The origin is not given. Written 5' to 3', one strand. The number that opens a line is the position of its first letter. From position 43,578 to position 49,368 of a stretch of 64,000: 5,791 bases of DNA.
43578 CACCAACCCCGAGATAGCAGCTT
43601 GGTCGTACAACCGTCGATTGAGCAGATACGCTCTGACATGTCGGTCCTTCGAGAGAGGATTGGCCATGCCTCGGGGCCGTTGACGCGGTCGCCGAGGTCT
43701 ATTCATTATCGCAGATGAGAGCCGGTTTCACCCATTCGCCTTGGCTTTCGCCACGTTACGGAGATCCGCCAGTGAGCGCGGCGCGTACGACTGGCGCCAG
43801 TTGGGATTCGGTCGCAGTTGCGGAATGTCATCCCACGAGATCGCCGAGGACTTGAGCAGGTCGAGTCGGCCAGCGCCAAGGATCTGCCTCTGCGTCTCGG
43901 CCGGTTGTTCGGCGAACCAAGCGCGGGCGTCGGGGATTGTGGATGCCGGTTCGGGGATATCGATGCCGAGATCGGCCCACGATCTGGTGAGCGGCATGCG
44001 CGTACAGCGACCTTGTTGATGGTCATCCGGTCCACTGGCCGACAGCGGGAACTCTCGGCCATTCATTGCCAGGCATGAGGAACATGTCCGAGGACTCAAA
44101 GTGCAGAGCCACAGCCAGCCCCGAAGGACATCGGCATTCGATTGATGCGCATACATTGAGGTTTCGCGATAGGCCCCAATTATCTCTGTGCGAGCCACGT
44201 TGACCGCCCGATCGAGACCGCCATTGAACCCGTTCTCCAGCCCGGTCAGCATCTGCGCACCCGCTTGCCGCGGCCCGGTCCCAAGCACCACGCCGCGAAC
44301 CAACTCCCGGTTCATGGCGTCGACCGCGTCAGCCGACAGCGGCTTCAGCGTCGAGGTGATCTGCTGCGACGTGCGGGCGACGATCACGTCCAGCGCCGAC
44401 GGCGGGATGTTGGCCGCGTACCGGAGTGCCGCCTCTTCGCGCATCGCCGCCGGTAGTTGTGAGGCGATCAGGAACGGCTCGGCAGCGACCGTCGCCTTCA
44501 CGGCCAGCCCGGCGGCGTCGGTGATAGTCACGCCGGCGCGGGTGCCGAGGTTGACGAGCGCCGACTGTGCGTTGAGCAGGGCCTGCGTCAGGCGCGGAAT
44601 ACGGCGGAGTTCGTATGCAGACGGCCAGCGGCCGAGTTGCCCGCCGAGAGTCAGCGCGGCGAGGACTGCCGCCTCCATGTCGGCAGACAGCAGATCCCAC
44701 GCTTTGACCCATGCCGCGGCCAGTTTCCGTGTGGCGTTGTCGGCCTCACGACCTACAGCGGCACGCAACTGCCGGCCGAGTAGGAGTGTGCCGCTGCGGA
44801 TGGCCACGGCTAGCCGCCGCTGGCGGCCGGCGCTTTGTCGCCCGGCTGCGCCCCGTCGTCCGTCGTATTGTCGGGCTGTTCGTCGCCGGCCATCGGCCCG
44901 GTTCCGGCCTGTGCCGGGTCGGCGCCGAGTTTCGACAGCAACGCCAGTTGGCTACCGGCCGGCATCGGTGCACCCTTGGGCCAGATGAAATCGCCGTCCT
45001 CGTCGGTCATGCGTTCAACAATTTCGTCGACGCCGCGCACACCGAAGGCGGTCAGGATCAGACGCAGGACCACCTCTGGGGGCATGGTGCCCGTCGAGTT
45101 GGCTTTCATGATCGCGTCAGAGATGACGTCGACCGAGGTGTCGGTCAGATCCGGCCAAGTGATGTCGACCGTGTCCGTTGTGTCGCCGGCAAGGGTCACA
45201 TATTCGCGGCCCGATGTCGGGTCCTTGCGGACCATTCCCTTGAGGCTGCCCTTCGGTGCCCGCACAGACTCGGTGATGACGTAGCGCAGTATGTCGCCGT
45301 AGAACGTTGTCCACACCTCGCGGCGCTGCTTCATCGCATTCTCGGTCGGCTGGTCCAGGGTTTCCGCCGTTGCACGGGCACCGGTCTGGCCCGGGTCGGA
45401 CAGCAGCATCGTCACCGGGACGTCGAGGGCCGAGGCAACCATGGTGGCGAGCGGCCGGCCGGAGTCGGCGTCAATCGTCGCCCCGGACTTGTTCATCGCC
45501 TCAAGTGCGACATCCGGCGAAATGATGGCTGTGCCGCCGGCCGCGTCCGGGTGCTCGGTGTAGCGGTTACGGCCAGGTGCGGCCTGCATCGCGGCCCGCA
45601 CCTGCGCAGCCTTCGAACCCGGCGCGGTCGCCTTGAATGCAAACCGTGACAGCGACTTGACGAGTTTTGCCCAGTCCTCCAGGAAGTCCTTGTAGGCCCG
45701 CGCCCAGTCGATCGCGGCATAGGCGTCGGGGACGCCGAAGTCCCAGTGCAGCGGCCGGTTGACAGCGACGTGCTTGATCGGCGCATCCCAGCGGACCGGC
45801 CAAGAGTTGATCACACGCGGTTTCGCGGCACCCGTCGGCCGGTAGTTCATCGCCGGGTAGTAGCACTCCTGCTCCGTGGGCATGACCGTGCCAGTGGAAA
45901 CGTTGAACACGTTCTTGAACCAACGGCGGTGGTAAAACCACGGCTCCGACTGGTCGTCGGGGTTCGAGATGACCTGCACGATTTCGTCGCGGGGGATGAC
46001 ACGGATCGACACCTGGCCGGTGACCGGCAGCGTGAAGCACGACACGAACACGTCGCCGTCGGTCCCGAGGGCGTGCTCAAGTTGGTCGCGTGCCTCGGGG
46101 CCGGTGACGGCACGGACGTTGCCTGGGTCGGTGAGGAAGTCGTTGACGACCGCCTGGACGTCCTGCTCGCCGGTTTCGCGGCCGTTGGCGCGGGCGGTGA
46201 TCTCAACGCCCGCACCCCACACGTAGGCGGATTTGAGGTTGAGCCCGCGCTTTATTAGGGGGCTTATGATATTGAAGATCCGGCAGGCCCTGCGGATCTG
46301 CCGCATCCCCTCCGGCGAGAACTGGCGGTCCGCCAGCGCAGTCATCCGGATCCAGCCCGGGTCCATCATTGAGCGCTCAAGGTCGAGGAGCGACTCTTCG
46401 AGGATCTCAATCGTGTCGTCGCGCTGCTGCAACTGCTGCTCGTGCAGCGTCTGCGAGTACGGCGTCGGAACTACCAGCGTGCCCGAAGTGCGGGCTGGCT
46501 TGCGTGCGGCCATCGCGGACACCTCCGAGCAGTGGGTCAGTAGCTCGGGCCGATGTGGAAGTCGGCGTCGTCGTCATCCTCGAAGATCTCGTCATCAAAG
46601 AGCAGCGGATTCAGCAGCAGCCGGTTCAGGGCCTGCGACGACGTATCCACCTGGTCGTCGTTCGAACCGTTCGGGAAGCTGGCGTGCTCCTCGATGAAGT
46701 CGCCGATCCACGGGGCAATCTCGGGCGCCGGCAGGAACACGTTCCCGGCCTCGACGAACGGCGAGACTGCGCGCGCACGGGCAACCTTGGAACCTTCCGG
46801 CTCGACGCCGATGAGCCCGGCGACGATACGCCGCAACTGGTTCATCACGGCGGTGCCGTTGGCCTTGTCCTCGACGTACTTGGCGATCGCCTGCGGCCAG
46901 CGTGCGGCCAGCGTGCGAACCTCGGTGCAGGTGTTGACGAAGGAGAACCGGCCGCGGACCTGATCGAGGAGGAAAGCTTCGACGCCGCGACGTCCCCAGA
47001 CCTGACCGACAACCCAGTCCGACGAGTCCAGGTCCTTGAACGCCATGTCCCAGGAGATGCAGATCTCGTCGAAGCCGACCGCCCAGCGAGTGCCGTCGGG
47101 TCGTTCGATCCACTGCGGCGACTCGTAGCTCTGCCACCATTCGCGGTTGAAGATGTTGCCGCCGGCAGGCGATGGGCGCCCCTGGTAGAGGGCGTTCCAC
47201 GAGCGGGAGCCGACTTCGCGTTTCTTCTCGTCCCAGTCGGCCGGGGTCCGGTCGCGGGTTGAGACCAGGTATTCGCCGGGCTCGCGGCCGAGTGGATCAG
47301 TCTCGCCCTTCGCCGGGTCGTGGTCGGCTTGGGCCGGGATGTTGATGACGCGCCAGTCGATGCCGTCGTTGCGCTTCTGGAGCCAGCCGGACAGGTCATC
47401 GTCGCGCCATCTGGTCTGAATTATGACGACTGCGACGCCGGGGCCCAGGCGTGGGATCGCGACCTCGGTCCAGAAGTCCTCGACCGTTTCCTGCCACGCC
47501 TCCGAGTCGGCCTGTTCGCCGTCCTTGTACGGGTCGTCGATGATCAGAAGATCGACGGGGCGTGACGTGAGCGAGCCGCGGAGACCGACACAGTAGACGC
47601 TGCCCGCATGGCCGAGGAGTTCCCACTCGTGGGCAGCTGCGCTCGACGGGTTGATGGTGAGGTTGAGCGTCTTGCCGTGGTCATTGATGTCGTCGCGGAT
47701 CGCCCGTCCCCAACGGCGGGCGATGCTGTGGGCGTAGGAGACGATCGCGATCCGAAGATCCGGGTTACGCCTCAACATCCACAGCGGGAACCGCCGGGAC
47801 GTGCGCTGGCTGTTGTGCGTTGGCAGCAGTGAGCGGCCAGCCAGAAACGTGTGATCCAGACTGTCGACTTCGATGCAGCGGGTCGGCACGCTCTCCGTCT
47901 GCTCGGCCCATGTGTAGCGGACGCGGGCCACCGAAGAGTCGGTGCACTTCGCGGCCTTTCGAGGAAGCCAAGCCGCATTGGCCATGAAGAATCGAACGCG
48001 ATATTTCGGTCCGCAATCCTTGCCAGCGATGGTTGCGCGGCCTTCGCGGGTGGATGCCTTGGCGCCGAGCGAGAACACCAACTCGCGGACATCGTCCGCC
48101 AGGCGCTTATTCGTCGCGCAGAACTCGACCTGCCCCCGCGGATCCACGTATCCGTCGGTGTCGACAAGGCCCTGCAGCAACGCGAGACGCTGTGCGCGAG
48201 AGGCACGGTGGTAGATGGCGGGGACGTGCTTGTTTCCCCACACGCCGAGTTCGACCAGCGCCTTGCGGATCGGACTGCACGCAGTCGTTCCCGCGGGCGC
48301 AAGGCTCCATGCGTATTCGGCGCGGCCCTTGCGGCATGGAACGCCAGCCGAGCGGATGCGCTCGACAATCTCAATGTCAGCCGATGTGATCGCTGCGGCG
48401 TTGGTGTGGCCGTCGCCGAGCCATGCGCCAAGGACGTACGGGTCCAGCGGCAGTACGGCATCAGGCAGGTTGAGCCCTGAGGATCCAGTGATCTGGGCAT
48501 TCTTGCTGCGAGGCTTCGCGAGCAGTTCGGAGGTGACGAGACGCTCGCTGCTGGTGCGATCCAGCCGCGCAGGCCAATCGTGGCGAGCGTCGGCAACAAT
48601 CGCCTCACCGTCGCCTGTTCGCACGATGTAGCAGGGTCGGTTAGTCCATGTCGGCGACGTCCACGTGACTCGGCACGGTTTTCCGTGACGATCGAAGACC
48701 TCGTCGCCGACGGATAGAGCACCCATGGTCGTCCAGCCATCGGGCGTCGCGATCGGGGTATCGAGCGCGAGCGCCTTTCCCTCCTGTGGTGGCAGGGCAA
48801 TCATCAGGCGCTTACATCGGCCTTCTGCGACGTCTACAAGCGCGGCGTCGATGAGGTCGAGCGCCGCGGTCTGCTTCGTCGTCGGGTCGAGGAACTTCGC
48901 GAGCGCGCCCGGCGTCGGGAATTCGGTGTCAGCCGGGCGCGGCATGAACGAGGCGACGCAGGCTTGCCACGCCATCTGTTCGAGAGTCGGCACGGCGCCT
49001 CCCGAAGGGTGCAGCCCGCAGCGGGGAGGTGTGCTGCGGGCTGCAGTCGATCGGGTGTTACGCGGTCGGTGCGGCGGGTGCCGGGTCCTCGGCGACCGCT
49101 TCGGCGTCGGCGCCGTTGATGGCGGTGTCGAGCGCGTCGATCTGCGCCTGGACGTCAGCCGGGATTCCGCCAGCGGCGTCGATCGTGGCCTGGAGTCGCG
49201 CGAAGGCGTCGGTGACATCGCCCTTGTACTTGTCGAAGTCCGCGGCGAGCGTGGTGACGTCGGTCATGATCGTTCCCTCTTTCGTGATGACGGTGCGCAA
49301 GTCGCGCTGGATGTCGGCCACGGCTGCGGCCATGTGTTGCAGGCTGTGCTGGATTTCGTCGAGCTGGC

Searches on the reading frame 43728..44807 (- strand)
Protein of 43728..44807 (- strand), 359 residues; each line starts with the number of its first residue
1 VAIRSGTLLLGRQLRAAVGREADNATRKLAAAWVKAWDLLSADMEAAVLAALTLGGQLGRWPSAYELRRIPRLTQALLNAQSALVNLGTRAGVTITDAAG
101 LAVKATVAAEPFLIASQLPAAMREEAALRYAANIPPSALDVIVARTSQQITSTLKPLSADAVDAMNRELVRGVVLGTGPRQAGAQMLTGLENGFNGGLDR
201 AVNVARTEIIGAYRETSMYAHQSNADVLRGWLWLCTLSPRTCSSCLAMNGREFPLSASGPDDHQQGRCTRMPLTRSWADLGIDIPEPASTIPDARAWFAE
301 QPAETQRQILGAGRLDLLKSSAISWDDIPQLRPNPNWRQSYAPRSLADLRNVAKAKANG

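Call 16: search_protein_families(library=phrogs, proteins=[window:43728-44807:-], max_evalue=0.00001)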
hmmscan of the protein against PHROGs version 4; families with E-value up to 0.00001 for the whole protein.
window:43728-44807:- (359 aa): 6 families
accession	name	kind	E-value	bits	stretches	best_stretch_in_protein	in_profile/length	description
phrog_241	-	head and packaging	4e-14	53.6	1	93-354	118-357/679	head morphogenesis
phrog_595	-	head and packaging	6.3e-09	36.7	1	188-304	208-333/513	head maturation protease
phrog_115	-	head and packaging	9.9e-08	32.6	1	165-275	210-319/665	minor head protein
phrog_4728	-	head and packaging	1.9e-07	31.2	1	162-279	185-305/591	head morphogenesis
phrog_6577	-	unknown function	4.4e-07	29.6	1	152-283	106-243/1066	-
phrog_7625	-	head and packaging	5.3e-07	29.9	1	184-317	150-304/504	head morphogenesis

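Call 26: search_dna_similar(query=window:43728-44807:-, collection=phages, mode=protein, max_rows=15)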
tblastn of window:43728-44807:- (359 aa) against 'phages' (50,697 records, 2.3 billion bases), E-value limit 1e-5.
Records with a match: 25; places in all: 25; records where one place covers at least 80% of the query: 11.
Best place of each record, by identity: <60% 25.
By first word of the organism name: Pectobacterium 5; Arthrobacter 3; Glutamicibacter 2; Bacteriophage 2; Microcystis 2; Brevibacterium 2; Caudovirus 1; Serratia 1; Pseudanabaena 1; Pseudomonas 1; and 5 more.
By host as written in the record: - 4; Pectobacterium brasiliense 35.2 3; Arthrobacter globiformis NRRL B-2979 SEA 2; Microcystis aeruginosa 2; Brevibacterium iodinum ATCC 15728 2; Glutamicibacter halophytocola 1; Arthrobacter globiformis B-2979 1; Homo sapiens 1; and 9 more.
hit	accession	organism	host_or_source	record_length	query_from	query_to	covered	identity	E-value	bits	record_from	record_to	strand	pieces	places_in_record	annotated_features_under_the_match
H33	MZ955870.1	Glutamicibacter phage BIM BV-113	Glutamicibacter halophytocola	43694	1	349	97%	39.4%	3e-67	234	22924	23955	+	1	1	putative minor capsid protein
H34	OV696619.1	Glutamicibacter phage Montesquieu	French washed-rind cheese surface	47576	1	355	99%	38.2%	8e-73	251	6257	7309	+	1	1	Head morphogenesis protein | Portal protein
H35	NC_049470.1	Arthrobacter phage TripleJ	Arthrobacter globiformis NRRL B-2979 SEA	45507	2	349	97%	38.9%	1e-65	231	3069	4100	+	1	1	3: minor head protein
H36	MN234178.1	Arthrobacter phage TripleJ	Arthrobacter globiformis NRRL B-2979 SEA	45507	2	349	97%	38.9%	1e-65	231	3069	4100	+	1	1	3: MuF-like minor capsid protein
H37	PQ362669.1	Arthrobacter phage Kukla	Arthrobacter globiformis B-2979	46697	1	349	97%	38.5%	7e-66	231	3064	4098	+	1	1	3: hypothetical protein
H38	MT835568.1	Bacteriophage sp.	human fecal samples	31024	1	341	95%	38.0%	4e-54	197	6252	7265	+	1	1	record has no annotation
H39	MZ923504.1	Microcystis phage MinS1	Microcystis aeruginosa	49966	1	341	95%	37.5%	4e-55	200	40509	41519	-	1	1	hypothetical protein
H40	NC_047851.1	Brevibacterium phage LuckyBarnes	Brevibacterium iodinum ATCC 15728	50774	1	353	98%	33.1%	5e-42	162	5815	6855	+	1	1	minor head protein | portal protein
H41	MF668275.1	Brevibacterium phage LuckyBarnes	Brevibacterium iodinum ATCC 15728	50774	1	353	98%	33.1%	5e-42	162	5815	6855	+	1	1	capsid morphogenesis protein | portal protein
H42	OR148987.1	Caudovirus D_HF5_3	Homo sapiens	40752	29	354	91%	34.7%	4e-46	174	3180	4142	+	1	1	minor head protein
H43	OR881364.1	Serratia phage vB_SlqS_ZDD2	Serratia liquefaciens EOA81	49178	30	332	84%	24.6%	2e-9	65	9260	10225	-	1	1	hypothetical protein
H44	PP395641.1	Microcystis phage Mae-JY09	Microcystis aeruginosa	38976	133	330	55%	32.0%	1e-20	99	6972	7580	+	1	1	head morphogenesis domain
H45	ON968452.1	Pseudanabaena phage Pan1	Pseudanabaena sp.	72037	110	324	60%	25.1%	6e-8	61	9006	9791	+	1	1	head morphogenesis protein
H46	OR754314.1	Pseudomonas phage vB_PmeS_STP12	Pseudomonas mendocina STP12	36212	154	358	57%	25.0%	2e-7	59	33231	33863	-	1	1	record has no annotation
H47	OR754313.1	Stutzerimonas phage vB_SstS_STP9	Stutzerimonas stutzeri STP9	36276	154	358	57%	25.0%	2e-7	59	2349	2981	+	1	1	record has no annotation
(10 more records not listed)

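Call 28: get_annotated_region(hit=H35, flank=3500)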
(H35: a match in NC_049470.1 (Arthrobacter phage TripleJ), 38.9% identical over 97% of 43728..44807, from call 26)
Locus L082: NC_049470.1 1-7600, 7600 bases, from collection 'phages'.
description: Arthrobacter phage TripleJ, complete genome.
organism: Arthrobacter phage TripleJ (NCBI taxid 2599838)
taxonomy: Viruses; Duplodnaviria; Heunggongvirae; Uroviricota; Caudoviricetes; Triplejayvirus; Triplejayvirus tripleJ
host: Arthrobacter globiformis NRRL B-2979 SEA; source: soil; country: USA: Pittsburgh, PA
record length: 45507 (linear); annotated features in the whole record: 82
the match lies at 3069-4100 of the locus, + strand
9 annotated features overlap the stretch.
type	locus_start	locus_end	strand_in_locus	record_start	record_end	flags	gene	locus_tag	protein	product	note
CDS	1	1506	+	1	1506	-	1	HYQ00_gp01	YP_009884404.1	terminase large subunit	-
CDS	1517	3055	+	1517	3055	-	2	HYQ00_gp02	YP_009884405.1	portal protein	-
CDS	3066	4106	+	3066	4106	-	3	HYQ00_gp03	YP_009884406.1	minor head protein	-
CDS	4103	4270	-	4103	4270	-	4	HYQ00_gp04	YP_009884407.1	3-oxoacyl-ACP reductase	-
CDS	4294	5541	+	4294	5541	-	5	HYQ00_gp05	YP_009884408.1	head maturation protease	-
CDS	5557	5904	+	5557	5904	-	6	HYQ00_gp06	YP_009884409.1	head decoration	-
CDS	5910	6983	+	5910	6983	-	7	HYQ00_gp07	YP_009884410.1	major capsid protein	-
CDS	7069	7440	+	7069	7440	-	8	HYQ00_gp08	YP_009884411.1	hypothetical protein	-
CDS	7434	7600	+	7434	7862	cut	9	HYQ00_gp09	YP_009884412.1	DUF6093 family protein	-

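Call 29: get_annotated_region(hit=H39, flank=5000)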
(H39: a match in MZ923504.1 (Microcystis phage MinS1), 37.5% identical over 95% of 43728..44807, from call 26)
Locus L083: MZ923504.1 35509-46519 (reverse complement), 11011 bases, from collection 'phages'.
description: Microcystis phage MinS1, complete genome.
organism: Microcystis phage MinS1 (NCBI taxid 2910156)
taxonomy: Viruses; Duplodnaviria; Heunggongvirae; Uroviricota; Caudoviricetes
host: Microcystis aeruginosa; source: lake water; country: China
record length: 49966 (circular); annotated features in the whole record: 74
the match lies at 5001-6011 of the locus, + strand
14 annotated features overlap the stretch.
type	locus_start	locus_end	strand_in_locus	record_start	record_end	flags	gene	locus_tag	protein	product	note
CDS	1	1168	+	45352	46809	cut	-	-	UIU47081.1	hypothetical protein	-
CDS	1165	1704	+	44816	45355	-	-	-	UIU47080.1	GIY-YIG nuclease family protein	-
CDS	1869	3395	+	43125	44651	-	-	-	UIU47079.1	terminase large subunit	-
CDS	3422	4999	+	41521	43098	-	-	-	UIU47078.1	hypothetical protein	-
CDS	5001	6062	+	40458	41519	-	-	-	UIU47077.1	hypothetical protein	-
CDS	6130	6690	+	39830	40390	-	-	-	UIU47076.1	HNH endonuclease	-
CDS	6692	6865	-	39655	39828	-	-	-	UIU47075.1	hypothetical protein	-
CDS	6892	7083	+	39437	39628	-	-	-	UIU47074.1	hypothetical protein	-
CDS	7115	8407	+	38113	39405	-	-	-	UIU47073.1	hypothetical protein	-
CDS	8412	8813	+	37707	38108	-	-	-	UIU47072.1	DUF2190 family protein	-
CDS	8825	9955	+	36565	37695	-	-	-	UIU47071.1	hypothetical protein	-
CDS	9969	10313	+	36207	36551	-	-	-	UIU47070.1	hypothetical protein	-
CDS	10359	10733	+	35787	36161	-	-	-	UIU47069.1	hypothetical protein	-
CDS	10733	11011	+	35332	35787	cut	-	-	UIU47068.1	DUF6093 family protein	-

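Call 30: get_annotated_region(hit=H40, flank=4000)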
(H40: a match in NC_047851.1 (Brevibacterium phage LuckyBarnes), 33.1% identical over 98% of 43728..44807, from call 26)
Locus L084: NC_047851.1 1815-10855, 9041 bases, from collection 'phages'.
description: Brevibacterium phage LuckyBarnes, complete genome.
organism: Brevibacterium phage LuckyBarnes (NCBI taxid 2027888)
taxonomy: Viruses; Duplodnaviria; Heunggongvirae; Uroviricota; Caudoviricetes; Luckybarnesvirus; Luckybarnesvirus luckybarnes
host: Brevibacterium iodinum ATCC 15728; source: soil; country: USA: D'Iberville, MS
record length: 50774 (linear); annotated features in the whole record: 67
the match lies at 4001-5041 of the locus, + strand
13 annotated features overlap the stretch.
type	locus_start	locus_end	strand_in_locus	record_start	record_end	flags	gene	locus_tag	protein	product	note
CDS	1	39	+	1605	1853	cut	-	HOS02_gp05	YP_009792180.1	hypothetical protein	-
CDS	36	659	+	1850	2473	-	-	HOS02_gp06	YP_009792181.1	hypothetical protein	-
CDS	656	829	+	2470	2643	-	-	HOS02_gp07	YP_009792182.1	hypothetical protein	Terminase, small subunit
CDS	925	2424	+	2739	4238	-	-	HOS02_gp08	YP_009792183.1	terminase large subunit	Terminase, large subunit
CDS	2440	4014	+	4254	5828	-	-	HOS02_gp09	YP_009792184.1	portal protein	Portal protein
CDS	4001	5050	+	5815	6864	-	-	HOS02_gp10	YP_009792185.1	minor head protein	-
CDS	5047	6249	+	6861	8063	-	-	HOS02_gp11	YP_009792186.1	head maturation protease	Protease, capsid maturation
CDS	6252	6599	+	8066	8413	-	-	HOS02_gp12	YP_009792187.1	head decoration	-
CDS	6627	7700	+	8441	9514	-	-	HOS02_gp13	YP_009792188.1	head maturation protease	Major capsid protein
CDS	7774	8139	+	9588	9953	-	-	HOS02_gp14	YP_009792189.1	hypothetical protein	-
CDS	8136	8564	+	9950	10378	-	-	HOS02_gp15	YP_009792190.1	hypothetical protein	-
CDS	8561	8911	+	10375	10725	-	-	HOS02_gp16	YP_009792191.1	tail completion or Neck1 protein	-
CDS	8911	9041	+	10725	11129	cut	-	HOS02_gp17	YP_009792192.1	head-to-tail connector protein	Head-to-tail connector protein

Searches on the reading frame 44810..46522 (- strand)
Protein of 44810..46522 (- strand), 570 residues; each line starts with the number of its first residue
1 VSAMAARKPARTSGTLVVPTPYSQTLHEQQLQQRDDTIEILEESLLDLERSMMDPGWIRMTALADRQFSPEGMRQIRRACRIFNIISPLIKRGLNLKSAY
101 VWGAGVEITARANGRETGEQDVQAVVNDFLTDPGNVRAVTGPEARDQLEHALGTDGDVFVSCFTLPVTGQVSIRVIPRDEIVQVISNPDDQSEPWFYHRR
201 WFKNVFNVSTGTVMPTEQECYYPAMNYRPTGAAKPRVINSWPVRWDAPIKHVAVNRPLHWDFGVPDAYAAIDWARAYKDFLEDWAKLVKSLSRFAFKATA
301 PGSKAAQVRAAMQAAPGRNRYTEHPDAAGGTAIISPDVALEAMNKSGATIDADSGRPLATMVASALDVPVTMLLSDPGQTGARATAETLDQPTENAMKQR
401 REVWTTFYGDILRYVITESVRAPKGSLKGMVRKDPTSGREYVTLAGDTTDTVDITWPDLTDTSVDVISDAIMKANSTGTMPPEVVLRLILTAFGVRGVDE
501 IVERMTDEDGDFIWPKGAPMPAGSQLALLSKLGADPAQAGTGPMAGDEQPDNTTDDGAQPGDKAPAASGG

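Call 16: search_protein_families(library=phrogs, proteins=[window:44810-46522:-], max_evalue=0.00001)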
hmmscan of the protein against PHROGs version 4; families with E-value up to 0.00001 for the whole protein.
window:44810-46522:- (570 aa): 1 family
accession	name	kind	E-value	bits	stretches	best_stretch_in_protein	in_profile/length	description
phrog_10963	-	head and packaging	1.5e-122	410.8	1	27-555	21-495/503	portal protein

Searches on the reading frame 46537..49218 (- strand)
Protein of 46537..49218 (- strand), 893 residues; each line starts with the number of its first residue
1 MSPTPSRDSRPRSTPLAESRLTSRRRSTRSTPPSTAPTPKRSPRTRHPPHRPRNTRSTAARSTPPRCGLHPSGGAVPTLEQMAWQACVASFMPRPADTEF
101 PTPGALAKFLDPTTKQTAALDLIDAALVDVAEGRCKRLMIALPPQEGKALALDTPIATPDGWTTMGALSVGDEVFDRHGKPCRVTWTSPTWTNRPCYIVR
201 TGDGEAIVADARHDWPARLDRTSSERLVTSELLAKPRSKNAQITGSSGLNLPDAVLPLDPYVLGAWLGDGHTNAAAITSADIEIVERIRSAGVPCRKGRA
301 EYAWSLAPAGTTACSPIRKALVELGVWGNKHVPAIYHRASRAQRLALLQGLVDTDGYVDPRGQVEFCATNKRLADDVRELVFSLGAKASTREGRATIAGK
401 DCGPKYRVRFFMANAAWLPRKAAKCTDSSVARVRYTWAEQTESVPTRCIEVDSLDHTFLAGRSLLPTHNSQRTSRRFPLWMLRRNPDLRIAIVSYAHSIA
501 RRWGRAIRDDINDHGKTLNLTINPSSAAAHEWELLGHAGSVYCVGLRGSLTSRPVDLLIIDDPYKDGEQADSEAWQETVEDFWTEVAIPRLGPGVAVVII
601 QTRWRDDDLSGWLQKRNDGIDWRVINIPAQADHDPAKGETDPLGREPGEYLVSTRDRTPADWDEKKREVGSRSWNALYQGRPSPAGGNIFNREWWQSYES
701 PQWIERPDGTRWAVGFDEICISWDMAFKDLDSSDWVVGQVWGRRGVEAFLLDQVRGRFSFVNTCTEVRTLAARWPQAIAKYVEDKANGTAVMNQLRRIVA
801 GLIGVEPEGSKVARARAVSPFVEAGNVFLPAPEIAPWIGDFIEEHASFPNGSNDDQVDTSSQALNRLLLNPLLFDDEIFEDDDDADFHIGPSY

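Call 16: search_protein_families(library=phrogs, proteins=[window:46537-49218:-], max_evalue=0.00001)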
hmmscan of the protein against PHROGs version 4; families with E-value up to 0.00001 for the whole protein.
window:46537-49218:- (893 aa): 10 families
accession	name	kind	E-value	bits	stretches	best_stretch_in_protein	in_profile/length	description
phrog_38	-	head and packaging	1.9e-95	322.1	2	470-870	319-706/760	terminase large subunit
phrog_5573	-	head and packaging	3.6e-43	148.8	1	616-867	6-234/250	terminase large subunit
phrog_4758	-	head and packaging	1.5e-39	136.8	1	470-633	71-239/243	terminase large subunit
phrog_15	-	head and packaging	2.7e-33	116.4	1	121-369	51-319/1330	terminase large subunit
phrog_36964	-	head and packaging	1.3e-31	110.4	1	135-500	79-464/890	terminase large subunit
phrog_19299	-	head and packaging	1.7e-19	70.7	1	137-386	20-295/702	terminase large subunit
phrog_979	-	head and packaging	6e-11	42.7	1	684-870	410-602/642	terminase large subunit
phrog_510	-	DNA, RNA and nucleotide metabolism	4e-09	36.7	1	144-372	400-641/667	DNA primase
phrog_30251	-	head and packaging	7.6e-09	35.3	1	465-629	63-239/799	terminase large subunit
phrog_12171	-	head and packaging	3.4e-08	34.6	1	808-868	39-96/110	terminase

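Call 32: search_protein_families(library=pfam, proteins=[window:46537-49218:-], max_evalue=0.001)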
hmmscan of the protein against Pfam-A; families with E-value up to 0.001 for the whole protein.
window:46537-49218:- (893 aa): 2 families
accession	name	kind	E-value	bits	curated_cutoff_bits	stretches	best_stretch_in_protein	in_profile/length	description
PF17289.8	Terminase_6C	-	2.1e-14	54.2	22.6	1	721-866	1-154/155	Terminase RNaseH-like domain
PF14528.11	LAGLIDADG_3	-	1.7e-07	31.9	22.5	1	343-393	2-55/82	LAGLIDADG-like domain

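Call 55: search_protein_families(library=ncbifam, proteins=[window:46537-49218:-], max_evalue=0.01)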
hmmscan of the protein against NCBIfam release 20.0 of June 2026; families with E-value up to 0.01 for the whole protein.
window:46537-49218:- (893 aa): 4 families
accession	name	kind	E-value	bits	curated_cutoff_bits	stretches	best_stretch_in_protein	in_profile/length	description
TIGR01630.1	psiM2_ORF9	equivalog_domain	1.3e-23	84.1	41.65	1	734-868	1-141/142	phage terminase large subunit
NF033889.1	termin_lrg_T7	equivalog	1.8e-05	23.8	150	1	477-562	52-142/500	phage terminase large subunit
NF005852.0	PRK07773.1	equivalog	0.00023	19.6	780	1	305-392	569-666/886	replicative DNA helicase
NF006207.0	PRK08332.1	equivalog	0.00043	17.6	2400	1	331-394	472-535/1684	vitamin B12-dependent ribonucleotide reductase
